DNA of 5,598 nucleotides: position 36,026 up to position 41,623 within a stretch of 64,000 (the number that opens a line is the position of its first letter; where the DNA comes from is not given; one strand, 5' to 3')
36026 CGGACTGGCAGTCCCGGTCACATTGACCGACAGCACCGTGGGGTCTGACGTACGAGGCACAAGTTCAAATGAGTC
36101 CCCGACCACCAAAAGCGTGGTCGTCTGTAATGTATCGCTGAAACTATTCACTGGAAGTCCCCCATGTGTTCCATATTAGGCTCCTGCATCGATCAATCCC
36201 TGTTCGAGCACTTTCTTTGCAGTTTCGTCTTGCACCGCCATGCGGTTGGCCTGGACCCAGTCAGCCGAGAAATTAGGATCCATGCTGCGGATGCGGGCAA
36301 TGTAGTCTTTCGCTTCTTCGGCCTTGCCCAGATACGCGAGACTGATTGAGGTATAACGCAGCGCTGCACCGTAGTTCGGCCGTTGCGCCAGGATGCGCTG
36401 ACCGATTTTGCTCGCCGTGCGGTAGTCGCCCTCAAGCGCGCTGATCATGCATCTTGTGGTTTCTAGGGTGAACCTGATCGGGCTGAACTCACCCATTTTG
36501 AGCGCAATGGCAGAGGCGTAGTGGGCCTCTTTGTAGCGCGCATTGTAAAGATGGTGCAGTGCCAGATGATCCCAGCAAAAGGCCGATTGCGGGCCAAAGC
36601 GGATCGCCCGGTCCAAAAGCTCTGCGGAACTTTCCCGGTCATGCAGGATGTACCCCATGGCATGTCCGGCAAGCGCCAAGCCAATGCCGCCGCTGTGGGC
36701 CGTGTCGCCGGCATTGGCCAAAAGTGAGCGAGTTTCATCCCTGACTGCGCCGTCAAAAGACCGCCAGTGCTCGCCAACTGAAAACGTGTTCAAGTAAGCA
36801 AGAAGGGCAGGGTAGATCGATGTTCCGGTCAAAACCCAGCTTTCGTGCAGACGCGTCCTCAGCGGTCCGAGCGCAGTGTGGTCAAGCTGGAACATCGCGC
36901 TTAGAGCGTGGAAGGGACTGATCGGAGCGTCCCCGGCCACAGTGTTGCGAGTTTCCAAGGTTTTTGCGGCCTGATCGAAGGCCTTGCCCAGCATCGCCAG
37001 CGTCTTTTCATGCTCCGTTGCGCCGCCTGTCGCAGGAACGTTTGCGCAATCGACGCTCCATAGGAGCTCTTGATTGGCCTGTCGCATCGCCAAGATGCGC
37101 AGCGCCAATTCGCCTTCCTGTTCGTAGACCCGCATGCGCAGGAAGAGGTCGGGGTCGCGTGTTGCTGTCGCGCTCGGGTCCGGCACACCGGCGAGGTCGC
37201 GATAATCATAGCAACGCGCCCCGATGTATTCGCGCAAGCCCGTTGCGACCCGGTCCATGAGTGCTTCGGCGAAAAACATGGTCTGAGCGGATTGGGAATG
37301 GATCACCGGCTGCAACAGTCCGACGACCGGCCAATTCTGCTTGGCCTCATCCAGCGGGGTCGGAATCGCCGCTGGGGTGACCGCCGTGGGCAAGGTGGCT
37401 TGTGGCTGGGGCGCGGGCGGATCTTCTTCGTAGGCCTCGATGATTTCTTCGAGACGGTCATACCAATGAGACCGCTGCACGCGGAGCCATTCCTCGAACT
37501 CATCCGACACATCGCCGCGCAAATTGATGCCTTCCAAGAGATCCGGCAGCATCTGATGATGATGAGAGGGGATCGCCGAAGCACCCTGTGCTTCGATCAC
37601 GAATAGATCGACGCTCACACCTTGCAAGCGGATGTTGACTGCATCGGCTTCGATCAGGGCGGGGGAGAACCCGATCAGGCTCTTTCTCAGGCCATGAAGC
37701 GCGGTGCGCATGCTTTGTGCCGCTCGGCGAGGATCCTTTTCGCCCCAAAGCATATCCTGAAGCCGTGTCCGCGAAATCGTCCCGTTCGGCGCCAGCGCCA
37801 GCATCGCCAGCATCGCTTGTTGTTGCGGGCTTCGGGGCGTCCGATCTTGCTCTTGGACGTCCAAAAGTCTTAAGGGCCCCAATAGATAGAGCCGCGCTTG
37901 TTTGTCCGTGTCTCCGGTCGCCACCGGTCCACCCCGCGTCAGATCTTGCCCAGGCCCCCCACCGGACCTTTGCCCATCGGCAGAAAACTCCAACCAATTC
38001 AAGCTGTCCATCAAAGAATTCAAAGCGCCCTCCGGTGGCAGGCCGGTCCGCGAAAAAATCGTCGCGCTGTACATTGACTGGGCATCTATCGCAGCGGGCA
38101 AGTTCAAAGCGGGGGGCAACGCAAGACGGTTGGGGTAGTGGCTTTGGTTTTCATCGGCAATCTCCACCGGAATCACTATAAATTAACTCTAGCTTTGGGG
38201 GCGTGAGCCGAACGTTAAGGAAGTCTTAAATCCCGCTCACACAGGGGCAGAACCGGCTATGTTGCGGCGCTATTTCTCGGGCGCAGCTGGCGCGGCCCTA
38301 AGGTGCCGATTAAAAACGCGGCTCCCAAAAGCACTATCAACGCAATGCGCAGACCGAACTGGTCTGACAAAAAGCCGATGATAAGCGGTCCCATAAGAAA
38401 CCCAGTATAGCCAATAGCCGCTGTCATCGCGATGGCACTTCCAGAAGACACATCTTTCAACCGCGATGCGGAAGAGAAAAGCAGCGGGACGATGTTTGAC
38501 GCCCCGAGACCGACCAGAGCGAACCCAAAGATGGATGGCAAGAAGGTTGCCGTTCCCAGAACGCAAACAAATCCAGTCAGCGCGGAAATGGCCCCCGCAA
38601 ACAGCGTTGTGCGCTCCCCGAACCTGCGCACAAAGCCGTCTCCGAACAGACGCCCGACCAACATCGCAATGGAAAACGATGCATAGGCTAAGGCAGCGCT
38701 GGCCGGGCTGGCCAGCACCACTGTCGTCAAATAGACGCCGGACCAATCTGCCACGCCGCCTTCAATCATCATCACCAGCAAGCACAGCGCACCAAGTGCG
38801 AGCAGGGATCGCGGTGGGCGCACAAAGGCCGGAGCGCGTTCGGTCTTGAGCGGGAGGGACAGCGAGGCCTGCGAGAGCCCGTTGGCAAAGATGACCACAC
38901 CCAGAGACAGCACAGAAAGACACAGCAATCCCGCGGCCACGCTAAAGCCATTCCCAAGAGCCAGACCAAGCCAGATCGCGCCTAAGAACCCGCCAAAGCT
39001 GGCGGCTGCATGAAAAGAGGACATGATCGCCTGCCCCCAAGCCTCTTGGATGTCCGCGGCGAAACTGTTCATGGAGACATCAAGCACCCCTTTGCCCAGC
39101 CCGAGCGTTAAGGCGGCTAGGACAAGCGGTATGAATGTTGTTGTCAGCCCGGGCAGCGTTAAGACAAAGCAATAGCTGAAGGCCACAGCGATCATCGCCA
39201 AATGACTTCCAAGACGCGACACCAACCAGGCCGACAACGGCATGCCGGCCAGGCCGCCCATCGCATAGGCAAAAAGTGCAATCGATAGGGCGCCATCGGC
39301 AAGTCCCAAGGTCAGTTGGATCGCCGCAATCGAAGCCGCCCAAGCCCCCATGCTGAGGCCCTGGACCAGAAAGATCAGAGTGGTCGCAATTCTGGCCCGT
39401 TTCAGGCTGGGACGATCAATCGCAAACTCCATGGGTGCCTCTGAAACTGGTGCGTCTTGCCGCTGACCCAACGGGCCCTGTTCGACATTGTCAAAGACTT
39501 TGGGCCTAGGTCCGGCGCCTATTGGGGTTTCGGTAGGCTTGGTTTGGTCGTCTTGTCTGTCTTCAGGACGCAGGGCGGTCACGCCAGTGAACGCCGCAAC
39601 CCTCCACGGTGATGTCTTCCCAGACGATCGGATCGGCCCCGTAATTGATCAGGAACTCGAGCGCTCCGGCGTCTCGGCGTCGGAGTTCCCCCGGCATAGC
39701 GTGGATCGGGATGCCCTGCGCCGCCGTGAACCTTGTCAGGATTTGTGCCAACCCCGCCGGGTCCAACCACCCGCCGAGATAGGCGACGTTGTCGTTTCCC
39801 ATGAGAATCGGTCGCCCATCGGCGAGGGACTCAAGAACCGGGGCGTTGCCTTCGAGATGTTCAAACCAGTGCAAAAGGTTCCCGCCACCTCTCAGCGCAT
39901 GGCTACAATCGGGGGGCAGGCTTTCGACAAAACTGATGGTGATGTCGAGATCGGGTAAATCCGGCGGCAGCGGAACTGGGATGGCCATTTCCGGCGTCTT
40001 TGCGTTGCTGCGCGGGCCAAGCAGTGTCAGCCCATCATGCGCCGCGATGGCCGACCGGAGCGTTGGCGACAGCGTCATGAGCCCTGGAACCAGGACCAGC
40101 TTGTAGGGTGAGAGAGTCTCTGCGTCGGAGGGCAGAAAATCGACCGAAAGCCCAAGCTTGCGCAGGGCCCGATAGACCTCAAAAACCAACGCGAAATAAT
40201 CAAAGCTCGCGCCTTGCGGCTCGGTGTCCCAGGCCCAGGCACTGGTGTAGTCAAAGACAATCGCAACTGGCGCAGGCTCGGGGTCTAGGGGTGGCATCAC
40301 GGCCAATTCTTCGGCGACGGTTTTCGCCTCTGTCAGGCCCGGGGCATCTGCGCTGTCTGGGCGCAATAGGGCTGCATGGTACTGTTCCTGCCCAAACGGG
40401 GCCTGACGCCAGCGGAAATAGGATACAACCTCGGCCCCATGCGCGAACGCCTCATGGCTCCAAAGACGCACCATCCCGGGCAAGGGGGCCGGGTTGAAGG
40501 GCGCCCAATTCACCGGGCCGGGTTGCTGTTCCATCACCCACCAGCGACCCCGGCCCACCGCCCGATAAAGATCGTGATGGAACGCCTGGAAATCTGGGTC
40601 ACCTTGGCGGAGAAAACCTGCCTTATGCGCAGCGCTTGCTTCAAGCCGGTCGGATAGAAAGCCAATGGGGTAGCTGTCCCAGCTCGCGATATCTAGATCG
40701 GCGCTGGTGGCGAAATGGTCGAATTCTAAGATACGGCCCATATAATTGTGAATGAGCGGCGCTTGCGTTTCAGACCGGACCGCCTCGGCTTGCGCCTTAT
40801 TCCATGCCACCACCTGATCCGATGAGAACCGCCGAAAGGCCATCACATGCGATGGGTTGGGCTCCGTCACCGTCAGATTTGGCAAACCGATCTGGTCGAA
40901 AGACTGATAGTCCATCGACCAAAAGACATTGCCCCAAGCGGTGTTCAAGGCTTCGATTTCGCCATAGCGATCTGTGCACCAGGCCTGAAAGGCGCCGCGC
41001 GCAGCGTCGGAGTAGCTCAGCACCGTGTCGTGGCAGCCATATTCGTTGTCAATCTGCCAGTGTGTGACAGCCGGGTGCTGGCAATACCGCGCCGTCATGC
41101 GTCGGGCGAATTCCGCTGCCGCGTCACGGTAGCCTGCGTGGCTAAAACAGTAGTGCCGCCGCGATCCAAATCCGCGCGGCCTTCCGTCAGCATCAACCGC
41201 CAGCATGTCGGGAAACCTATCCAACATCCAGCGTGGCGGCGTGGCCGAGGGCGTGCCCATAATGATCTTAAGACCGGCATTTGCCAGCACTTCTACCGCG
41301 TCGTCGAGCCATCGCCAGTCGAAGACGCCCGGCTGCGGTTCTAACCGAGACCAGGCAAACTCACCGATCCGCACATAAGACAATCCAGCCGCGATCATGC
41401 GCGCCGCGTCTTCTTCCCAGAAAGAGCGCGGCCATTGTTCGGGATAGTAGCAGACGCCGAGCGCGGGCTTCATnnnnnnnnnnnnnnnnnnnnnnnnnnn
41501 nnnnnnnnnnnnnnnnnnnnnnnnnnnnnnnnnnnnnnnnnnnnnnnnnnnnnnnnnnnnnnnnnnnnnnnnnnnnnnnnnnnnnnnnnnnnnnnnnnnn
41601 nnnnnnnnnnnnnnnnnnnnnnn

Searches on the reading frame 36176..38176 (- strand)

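Call 48: search_protein_families(library=pfam, proteins=[window:36176-38176:-], max_evalue=0.001)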
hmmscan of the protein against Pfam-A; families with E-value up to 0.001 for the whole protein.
window:36176-38176:- (666 aa): 1 family
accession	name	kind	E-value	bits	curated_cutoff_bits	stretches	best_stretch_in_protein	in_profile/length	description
PF00486.34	Trans_reg_C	-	0.00014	22.3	26.2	1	116-175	7-67/77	Transcriptional regulatory protein, C terminal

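Call 83: search_protein_families(library=padloc, proteins=[window:36176-38176:-], max_evalue=0.01)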
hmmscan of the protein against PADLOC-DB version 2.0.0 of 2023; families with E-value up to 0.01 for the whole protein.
window:36176-38176:- (666 aa): 0 families

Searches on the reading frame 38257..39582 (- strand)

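Call 48: search_protein_families(library=pfam, proteins=[window:38257-39582:-], max_evalue=0.001)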
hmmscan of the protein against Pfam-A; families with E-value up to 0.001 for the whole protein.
window:38257-39582:- (441 aa): 1 family
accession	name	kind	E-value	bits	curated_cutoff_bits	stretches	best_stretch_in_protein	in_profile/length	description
PF07690.21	MFS_1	-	1.4e-18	67.4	33.4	2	70-374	4-321/347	Major Facilitator Superfamily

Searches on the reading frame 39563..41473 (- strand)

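Call 48: search_protein_families(library=pfam, proteins=[window:39563-41473:-], max_evalue=0.001)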
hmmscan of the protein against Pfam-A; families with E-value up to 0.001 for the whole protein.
window:39563-41473:- (636 aa): 2 families
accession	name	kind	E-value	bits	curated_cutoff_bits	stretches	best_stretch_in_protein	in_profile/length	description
PF02449.21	Glyco_hydro_42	-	3.1e-145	484.7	21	1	8-391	1-374/376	Beta-galactosidase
PF08532.16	Glyco_hydro_42M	-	4.1e-22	79.1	25.8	1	401-588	1-206/207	Beta-galactosidase trimerisation domain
